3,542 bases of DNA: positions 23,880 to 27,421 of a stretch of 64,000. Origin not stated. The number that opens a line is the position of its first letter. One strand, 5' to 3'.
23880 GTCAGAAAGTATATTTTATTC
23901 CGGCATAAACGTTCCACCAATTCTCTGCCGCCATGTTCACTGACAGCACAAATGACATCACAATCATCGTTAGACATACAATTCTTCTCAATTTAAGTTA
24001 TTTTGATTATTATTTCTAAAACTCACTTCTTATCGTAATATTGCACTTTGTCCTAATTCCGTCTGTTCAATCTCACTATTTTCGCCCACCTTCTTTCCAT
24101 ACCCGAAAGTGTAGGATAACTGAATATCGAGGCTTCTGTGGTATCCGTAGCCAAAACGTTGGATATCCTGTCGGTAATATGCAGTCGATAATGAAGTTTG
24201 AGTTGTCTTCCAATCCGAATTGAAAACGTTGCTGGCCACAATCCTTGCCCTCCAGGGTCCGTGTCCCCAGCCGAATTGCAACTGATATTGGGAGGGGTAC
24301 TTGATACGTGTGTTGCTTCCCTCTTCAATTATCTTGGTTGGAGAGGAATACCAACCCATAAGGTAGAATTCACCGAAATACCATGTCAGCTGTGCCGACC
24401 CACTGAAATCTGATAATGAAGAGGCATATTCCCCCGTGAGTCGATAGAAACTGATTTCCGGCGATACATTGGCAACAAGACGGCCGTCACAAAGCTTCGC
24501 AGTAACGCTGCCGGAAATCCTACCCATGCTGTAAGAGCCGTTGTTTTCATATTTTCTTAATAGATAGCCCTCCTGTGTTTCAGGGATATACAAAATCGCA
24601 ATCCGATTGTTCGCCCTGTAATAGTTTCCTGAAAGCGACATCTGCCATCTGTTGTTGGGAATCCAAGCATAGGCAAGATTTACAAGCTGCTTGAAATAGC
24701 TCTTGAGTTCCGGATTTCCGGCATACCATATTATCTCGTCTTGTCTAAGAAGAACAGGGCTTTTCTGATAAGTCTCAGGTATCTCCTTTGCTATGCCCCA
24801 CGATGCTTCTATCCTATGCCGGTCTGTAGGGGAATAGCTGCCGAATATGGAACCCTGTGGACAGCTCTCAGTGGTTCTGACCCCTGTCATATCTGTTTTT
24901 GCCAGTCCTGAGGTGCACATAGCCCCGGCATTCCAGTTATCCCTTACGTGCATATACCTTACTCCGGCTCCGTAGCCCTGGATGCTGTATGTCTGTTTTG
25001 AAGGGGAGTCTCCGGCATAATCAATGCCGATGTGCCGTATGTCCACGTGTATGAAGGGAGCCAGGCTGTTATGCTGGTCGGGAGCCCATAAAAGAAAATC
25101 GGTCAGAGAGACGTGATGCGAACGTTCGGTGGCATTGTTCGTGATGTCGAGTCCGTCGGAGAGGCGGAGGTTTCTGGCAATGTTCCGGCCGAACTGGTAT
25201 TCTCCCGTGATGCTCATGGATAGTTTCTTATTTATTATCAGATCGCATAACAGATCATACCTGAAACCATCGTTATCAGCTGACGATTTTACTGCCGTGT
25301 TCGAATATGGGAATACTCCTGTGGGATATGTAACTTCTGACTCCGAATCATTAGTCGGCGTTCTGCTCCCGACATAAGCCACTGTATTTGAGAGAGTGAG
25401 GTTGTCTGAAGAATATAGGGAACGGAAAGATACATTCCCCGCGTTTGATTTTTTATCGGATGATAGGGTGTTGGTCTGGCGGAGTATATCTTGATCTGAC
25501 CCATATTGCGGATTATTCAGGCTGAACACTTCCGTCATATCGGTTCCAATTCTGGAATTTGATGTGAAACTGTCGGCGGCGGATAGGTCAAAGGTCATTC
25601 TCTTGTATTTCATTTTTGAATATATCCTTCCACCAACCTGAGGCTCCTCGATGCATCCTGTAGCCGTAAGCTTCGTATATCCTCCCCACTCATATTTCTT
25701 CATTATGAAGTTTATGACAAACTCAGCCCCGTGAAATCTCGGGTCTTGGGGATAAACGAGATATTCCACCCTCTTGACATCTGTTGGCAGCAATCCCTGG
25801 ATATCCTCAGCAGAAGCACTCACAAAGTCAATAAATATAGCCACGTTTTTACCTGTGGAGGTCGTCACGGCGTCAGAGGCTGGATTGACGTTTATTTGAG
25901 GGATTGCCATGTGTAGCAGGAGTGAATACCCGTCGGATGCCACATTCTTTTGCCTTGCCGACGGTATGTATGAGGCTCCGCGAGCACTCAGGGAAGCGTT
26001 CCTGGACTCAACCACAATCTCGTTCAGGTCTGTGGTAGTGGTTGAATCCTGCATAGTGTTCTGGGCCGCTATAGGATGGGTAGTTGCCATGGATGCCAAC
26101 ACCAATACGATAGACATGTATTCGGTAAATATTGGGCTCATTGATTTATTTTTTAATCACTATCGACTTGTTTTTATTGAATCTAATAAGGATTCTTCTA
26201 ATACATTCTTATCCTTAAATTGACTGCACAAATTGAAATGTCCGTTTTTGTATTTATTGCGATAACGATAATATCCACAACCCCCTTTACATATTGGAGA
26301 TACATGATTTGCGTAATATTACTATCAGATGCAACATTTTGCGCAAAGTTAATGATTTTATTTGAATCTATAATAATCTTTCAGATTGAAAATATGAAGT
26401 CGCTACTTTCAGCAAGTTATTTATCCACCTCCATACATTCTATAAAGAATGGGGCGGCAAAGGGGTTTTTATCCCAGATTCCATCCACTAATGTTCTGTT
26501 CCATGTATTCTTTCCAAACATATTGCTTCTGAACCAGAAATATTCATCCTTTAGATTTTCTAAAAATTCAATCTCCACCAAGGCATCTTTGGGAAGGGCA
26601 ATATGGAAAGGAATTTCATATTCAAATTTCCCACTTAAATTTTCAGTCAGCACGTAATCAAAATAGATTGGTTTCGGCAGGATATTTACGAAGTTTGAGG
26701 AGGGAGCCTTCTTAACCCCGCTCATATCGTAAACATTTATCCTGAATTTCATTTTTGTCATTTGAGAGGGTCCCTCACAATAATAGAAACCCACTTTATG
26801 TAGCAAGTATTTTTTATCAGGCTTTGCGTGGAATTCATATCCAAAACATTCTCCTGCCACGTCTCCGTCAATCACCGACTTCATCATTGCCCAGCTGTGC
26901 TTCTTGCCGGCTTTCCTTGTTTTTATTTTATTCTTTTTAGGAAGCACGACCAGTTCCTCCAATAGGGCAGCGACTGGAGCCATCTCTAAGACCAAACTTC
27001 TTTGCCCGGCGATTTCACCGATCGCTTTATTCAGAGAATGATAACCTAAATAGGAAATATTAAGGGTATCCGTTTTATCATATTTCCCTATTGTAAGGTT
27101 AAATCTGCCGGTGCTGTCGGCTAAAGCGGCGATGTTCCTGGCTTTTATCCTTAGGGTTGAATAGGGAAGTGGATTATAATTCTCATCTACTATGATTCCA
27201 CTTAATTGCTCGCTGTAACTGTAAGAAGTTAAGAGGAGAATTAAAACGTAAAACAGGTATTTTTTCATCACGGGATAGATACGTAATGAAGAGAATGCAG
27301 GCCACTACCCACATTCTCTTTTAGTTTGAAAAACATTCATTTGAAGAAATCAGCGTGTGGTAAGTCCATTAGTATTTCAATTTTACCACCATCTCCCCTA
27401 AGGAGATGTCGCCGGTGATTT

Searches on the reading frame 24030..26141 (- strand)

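Call 58: search_protein_families(library=pfam, proteins=[window:24030-26141:-], max_evalue=0.0001)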
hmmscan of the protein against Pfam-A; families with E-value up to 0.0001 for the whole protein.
window:24030-26141:- (703 aa): 1 family
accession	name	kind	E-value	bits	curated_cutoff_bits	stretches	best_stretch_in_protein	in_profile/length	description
PF14905.12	OMP_b-brl_3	-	1.7e-11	44.3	27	1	431-663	162-397/408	Outer membrane protein beta-barrel family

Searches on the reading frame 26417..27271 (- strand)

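Call 58: search_protein_families(library=pfam, proteins=[window:26417-27271:-], max_evalue=0.0001)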
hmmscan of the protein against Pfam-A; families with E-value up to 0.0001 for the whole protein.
window:26417-27271:- (284 aa): 1 family
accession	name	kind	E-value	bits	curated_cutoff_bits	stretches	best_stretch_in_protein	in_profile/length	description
PF13715.12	CarbopepD_reg_2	-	5e-10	39.7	32.2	1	23-109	1-88/88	CarboxypepD_reg-like domain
